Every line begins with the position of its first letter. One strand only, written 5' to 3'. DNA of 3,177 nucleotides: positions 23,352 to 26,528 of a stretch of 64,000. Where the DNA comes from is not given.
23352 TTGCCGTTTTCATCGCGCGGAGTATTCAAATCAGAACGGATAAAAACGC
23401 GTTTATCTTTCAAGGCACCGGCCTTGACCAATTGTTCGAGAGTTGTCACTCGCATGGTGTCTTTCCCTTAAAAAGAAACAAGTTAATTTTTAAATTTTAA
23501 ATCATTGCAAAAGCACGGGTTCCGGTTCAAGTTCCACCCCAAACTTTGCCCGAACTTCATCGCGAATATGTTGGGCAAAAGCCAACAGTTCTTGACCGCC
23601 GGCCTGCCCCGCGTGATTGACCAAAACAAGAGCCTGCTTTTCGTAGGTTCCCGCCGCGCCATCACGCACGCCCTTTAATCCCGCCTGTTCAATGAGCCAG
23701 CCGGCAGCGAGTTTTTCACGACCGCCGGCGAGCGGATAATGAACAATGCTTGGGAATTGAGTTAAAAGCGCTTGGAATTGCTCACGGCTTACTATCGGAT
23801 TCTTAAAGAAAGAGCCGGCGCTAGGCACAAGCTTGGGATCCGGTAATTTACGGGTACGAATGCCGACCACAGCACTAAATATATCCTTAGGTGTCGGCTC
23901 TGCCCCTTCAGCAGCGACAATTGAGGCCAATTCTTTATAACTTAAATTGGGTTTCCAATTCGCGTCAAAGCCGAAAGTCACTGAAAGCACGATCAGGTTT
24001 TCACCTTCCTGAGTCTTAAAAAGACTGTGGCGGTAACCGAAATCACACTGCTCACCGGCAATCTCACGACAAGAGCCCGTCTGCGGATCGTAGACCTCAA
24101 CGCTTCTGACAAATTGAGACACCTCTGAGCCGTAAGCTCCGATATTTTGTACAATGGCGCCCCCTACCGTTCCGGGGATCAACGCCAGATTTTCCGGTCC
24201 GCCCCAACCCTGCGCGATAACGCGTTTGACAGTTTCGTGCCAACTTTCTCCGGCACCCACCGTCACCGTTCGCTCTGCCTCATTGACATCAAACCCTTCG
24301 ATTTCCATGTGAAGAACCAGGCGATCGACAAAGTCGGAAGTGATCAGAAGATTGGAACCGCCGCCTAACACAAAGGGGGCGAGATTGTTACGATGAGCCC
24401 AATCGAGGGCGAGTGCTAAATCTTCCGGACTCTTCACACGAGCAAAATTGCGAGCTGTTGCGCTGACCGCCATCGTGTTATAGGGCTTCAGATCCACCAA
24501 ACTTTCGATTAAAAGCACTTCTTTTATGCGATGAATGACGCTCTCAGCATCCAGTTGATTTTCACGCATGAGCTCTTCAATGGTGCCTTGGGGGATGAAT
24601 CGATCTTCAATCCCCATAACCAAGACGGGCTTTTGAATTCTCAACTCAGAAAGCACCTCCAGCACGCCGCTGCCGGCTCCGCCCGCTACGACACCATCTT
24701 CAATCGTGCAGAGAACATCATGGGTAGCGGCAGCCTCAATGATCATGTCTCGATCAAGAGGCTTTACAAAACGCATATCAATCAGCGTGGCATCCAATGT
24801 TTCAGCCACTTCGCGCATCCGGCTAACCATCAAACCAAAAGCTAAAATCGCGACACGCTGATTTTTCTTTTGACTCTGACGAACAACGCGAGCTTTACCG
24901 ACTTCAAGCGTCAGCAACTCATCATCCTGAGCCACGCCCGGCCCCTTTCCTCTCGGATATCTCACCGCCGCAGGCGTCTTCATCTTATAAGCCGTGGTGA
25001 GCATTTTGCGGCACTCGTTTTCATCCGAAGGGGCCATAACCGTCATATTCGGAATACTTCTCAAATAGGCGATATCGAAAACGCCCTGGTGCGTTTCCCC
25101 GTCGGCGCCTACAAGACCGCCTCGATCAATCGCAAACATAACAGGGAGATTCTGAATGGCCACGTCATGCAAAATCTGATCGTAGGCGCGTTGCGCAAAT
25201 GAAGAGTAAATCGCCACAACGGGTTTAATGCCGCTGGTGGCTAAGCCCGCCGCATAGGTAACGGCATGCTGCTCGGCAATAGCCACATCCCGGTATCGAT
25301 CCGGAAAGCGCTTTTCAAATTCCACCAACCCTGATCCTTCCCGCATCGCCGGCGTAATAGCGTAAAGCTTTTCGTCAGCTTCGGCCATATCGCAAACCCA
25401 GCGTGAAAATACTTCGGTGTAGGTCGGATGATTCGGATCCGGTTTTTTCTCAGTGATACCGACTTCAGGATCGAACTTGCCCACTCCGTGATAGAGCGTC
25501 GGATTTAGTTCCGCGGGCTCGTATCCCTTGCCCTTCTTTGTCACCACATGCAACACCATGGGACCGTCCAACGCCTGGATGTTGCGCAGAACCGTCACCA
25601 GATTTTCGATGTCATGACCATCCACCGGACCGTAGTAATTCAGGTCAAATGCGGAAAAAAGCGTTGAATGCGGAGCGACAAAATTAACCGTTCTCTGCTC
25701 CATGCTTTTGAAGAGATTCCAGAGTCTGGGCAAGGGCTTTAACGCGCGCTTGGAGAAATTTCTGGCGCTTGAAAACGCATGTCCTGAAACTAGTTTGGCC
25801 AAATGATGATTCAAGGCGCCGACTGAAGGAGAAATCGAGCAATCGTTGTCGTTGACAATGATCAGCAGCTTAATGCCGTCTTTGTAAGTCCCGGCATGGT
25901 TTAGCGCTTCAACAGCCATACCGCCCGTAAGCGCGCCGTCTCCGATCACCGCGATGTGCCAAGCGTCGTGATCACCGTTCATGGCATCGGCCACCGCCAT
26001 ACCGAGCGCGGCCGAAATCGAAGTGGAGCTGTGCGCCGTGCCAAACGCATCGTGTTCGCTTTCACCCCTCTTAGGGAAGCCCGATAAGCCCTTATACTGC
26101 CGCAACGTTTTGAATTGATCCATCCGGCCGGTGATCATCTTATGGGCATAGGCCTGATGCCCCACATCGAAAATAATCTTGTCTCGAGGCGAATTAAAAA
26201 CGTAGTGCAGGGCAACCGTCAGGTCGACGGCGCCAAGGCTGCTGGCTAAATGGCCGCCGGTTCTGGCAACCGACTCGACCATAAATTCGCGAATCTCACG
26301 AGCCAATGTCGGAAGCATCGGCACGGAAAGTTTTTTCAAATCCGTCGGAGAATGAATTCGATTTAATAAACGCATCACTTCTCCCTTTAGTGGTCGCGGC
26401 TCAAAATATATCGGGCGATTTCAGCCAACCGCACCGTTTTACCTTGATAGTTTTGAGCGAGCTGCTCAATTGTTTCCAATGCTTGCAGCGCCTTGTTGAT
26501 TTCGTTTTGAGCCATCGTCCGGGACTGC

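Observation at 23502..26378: In-frame dxs-murB fusion ORF (958 codons, no stop at the junction)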

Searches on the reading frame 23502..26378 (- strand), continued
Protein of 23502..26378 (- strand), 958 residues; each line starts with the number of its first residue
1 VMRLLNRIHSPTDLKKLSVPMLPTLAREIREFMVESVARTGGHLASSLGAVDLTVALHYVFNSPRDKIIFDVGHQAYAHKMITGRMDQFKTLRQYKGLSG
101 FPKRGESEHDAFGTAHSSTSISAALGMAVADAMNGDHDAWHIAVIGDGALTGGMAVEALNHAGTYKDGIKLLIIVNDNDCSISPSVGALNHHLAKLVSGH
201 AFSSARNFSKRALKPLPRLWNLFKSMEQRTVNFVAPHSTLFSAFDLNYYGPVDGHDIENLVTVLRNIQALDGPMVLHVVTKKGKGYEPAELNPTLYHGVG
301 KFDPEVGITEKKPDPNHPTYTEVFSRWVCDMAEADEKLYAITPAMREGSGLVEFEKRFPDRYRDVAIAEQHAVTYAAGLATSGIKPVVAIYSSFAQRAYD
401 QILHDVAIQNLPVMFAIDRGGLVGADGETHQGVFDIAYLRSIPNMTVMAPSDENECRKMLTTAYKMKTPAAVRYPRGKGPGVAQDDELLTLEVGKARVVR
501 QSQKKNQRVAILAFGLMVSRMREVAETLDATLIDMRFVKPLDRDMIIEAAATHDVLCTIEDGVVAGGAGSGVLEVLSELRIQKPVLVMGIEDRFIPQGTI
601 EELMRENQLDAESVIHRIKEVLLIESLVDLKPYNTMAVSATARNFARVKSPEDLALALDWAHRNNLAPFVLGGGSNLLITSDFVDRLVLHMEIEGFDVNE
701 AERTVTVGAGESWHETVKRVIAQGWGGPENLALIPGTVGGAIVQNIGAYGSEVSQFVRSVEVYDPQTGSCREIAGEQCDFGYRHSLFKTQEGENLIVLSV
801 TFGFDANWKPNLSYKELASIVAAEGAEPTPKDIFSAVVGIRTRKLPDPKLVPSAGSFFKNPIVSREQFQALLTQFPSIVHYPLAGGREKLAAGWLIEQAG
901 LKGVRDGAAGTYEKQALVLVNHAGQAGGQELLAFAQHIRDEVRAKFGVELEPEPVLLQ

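Call 60: find_encoding_contigs(protein=P0016, flank=1000, max_places=1)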
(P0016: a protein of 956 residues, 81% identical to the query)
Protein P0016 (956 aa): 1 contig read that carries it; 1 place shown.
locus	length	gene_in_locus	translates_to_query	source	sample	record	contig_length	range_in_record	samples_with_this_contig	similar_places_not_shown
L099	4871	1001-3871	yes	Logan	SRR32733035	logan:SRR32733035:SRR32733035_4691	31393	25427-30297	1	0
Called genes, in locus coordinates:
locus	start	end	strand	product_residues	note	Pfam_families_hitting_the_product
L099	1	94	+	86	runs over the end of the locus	PF02609:Exonuc_VII_S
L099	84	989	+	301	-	PF00348:polyprenyl_synt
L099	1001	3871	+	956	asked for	PF00456:Transketolase_N (faint), PF13292:DXP_synthase_N, PF02779:Transket_pyr, PF02780:Transketolase_C, PF01565:FAD_binding_4, PF02873:MurB_C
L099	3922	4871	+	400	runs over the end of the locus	PF00162:PGK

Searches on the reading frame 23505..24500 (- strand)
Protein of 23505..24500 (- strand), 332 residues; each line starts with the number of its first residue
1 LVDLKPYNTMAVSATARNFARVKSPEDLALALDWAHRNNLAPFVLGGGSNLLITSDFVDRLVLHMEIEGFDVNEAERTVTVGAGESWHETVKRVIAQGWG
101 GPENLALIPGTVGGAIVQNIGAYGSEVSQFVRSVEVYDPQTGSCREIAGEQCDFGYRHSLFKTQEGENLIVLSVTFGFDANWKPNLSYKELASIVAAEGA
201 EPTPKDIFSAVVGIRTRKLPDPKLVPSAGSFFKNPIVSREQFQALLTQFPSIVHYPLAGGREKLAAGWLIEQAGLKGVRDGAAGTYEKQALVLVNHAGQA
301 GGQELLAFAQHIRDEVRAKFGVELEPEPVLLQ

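Call 28: find_homologous_proteins(query=window:23505-24500:-, max_evalue=1e-20)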
Query seq(332 aa) (332 aa): 7999 proteins with E <= 1e-20 among 8000 candidates; the best 120 are listed.
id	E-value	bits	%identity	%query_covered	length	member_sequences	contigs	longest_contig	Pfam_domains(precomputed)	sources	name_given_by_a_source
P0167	6.2e-126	438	73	80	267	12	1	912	PF01565.29,PF02873.22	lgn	-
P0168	2.1e-125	436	72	80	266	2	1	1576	PF01565.29,PF02873.22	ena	-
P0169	6.7e-122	425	60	100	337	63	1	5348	PF01565.29,PF02873.22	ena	-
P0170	5.6e-121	422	61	100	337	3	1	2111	PF01565.29,PF02873.22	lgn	-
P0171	7.5e-121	421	59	100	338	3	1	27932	PF01565.29,PF02873.22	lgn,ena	-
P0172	5.6e-120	418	59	100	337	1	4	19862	PF01565.29,PF02873.22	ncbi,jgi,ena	-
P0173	7.3e-120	418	59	100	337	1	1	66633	PF01565.29,PF02873.22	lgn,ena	-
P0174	7.4e-120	418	59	100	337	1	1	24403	PF01565.29,PF02873.22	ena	-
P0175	7.5e-120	418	59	100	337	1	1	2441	PF01565.29,PF02873.22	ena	-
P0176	1.0e-119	418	59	100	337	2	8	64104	PF01565.29,PF02873.22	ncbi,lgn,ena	-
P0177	1.0e-119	418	59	100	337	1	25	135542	PF01565.29,PF02873.22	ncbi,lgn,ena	-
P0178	1.1e-119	417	59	99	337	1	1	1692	PF01565.29,PF02873.22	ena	-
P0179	1.4e-119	417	59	100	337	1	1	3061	PF01565.29,PF02873.22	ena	-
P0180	1.5e-119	417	59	100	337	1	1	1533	PF01565.29,PF02873.22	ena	-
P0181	1.6e-119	417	60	99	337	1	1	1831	PF01565.29,PF02873.22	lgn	-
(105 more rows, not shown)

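Call 34: search_solved_structures(query=window:23505-24500:-, max_evalue=1e-60, show_alignments=4)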
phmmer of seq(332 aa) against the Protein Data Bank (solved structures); distinct sequences matched with E-value up to 1e-60: 7.
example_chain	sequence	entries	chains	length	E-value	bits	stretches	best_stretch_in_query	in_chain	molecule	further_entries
7orz_A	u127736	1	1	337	3.1e-80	273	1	3-330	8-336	UDP-N-acetylenolpyruvoylglucosamine reductase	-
7osq_A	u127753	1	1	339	3.1e-80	272.9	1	3-330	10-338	UDP-N-acetylenolpyruvoylglucosamine reductase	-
4jay_A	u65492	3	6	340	3.2e-80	272.9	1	3-330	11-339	UDP-N-acetylenolpyruvoylglucosamine reductase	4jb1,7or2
1mbb_A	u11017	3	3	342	5.5e-73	249.1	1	4-327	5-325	URIDINE DIPHOSPHO-N-ACETYLENOLPYRUVYLGLUCOSAMINE REDUCTASE | UDP-N-acetylenolpyruvoylglucosamine reductase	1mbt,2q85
2mbr_A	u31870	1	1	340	5.8e-73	249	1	4-327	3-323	URIDINE DIPHOSPHO-N-ACETYLENOLPYRUVYLGLUCOSAMINE REDUCTASE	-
1uxy_A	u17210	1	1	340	1.5e-72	247.7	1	4-327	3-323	URIDINE DIPHOSPHO-N-ACETYLENOLPYRUVYLGLUCOSAMINE REDUCTASE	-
3i99_A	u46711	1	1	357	3.4e-63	216.9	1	3-327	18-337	UDP-N-acetylenolpyruvoylglucosamine reductase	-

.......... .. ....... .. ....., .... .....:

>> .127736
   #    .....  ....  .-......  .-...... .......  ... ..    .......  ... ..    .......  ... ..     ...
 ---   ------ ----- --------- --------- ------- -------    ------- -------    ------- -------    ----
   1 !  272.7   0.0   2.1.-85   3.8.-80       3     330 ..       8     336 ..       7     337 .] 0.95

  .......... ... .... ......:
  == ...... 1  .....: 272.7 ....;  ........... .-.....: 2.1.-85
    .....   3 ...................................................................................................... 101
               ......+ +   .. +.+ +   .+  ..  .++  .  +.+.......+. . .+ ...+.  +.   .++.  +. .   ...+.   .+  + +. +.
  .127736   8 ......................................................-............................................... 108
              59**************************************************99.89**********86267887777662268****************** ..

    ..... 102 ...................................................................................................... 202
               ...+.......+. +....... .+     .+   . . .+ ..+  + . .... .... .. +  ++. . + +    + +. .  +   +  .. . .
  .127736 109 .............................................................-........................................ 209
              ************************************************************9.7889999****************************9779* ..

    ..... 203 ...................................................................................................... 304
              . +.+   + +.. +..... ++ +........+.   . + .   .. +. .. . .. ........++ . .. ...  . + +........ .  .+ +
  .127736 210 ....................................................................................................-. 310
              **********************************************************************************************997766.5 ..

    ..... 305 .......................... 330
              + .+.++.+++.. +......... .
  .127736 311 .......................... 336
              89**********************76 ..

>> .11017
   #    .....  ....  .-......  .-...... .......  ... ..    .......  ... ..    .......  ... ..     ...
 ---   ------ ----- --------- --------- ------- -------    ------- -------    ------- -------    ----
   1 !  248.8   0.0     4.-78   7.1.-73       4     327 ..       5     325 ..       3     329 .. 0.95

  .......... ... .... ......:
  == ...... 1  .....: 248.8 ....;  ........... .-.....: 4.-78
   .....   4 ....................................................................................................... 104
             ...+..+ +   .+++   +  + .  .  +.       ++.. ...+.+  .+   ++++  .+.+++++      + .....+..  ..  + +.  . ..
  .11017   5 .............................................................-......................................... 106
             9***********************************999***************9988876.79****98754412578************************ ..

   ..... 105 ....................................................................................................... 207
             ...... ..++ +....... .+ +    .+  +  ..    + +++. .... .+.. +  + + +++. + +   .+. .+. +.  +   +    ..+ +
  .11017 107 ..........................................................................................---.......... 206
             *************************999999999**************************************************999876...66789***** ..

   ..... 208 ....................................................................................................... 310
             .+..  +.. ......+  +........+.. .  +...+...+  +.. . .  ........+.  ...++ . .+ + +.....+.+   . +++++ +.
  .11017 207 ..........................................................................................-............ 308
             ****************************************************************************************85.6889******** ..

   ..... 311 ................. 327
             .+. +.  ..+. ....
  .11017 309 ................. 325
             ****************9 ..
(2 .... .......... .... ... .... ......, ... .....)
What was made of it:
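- On UDP-N-acetylmuramate dehydrogenase MurB (NF000755 / TIGR00179 equivalogs): All are identical in the alignment to 1mbb_A (call 34)
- Closest known: Stand-alone type I MurB. Same: It is full length, with FAD_binding_4 and MurB_C domains and conserved R159/S229/E325 catalytic residues and substrate-binding residues (call 34).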

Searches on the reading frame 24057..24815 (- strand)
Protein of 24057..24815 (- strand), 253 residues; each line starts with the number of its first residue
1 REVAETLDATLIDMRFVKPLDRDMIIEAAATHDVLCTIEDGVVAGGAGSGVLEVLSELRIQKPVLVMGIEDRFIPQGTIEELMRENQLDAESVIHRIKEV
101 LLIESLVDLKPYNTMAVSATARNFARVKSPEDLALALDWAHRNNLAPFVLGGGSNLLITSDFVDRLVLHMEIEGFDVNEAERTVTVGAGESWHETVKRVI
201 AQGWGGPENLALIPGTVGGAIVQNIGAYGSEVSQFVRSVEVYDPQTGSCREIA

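Call 24: find_related_loci(query=A2, collection=genome_contigs, flank=4000)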
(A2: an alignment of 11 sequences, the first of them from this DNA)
Query A2 (253 aa) in genome_contigs; peptide patterns used: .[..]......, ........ (x = any residue, [..] = any of these).
600 stretches matched a pattern (row limit reached: there are more); 597 encode a relative of the query (tblastn E <= 1e-3); the best 80 are kept; 80 distinct loci.
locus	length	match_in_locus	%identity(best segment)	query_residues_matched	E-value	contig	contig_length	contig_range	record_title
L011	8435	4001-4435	47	103-245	3e-37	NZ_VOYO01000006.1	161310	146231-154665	Acinetobacter sp. YH01021 NODE_6_length_161310_cov_72.831310, whole genome shotgun sequence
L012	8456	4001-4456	45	103-252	1e-36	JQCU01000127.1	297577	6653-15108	Acinetobacter idrijaensis strain MII contig_154, whole genome shotgun sequence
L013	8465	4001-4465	47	101-253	3e-36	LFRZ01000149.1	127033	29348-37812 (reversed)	MAG: Gammaproteobacteria bacterium DTU037 scaffold1201, whole genome shotgun sequence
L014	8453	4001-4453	51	98-247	3e-36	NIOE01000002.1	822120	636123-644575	Roseateles noduli strain HZ7 Scaffold1_2, whole genome shotgun sequence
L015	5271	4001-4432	49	99-243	5e-36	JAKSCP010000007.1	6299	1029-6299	MAG: Pseudomonadales bacterium isolate MAG.296 k141_12639462, whole genome shotgun sequence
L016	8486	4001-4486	47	98-252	1e-35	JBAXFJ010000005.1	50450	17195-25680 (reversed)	MAG: bacterium isolate ELA268 MAG268_5, whole genome shotgun sequence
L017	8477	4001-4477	41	96-252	2e-35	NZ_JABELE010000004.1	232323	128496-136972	Acinetobacter geminorum strain J00019 NODE_4_length_232323_cov_75.397522, whole genome shotgun sequence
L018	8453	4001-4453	45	100-248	4e-35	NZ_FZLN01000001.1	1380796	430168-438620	Acinetobacter apis strain ANC 5114, whole genome shotgun sequence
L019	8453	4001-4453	49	98-247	1e-34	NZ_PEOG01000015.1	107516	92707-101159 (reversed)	Roseateles chitinivorans strain HWN-4 NODE_11_length_107516_cov_21.6471, whole genome shotgun sequence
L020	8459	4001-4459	47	97-247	4e-34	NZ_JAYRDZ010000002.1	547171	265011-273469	MAG: Aquabacterium sp. isolate SH_SHASGE2bin.16 NODE_6_length_547171_cov_5.551281, whole genome shotgun sequence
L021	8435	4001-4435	43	103-245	7e-34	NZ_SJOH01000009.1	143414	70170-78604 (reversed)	Acinetobacter sp. ANC 3781 Contig9, whole genome shotgun sequence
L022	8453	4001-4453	49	101-249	1e-33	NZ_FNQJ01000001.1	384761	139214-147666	Acidovorax soli strain DSM 25157, whole genome shotgun sequence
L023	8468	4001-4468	41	100-253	7e-34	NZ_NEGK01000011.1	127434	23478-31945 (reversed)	Acinetobacter sp. ANC 3813 Contig11, whole genome shotgun sequence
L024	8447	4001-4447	48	101-247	7e-34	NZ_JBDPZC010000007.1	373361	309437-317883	Roseateles flavus strain 2.12 contig7, whole genome shotgun sequence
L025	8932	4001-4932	50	2-246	3e-33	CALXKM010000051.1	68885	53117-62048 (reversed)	MAG: uncultured Duodenibacillus sp. isolate E08__bin76 genome assembly, contig: E08__k127_5923578, whole genome shotgun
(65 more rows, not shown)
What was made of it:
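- Tried and rejected: The genome_contigs scan with the junction alignment (call 24) was swamped by generic MurB (pattern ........).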

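Call 43: search_protein_representatives(alignment_id=A2)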
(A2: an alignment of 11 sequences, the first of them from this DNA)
Query: 11 sequences, 258 profile positions. Proteins with E-value up to 0.001 (for the whole library): 27787; up to 1e-10: 12074; up to 1e-30: 1014. The best 150 are listed.
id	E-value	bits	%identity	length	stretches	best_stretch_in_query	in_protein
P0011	1.1e-125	434.5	-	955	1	1-257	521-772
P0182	1.4e-61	224.4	-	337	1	108-257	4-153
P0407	4.8e-44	166.9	-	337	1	105-255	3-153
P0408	9.0e-44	166.0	-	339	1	105-256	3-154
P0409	2.0e-43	164.9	-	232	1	93-257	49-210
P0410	2.7e-43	164.4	-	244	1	104-257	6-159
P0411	3.5e-43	164.1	-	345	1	108-257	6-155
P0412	8.2e-43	162.9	-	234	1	104-256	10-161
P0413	1.9e-42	161.7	-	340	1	104-257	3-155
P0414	3.4e-42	160.8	-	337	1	106-254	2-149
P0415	8.4e-42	159.6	-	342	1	105-257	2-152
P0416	9.9e-42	159.3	-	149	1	104-248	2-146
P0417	1.3e-41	158.9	-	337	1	104-252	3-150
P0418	2.0e-41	158.3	-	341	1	107-256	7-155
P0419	2.2e-41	158.2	-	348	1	104-255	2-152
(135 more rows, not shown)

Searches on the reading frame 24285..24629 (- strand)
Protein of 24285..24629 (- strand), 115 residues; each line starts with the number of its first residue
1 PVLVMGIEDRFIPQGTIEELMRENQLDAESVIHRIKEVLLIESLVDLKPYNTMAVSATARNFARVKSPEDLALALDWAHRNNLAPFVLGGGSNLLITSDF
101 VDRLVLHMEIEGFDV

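Call 58: find_related_loci(query=window:24285-24629:-, collection=metagenome_contigs, flank=1500)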
Query seq(115 aa) (115 aa) in metagenome_contigs; peptide patterns used: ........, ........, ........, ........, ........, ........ (x = any residue, [..] = any of these).
141 stretches matched a pattern; 5 encode a relative of the query (tblastn E <= 1e-3); 5 distinct loci.
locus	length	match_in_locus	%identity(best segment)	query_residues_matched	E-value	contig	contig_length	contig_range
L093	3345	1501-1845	74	1-115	3e-56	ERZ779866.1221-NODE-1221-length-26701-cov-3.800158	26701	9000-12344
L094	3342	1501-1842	66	1-114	9e-50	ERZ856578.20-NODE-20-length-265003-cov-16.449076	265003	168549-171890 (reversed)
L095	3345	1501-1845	67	1-115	4e-49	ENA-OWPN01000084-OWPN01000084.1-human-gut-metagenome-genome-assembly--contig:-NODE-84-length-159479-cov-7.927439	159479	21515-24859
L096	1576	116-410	73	1-115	7e-38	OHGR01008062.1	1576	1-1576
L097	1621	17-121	49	2-36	1e-5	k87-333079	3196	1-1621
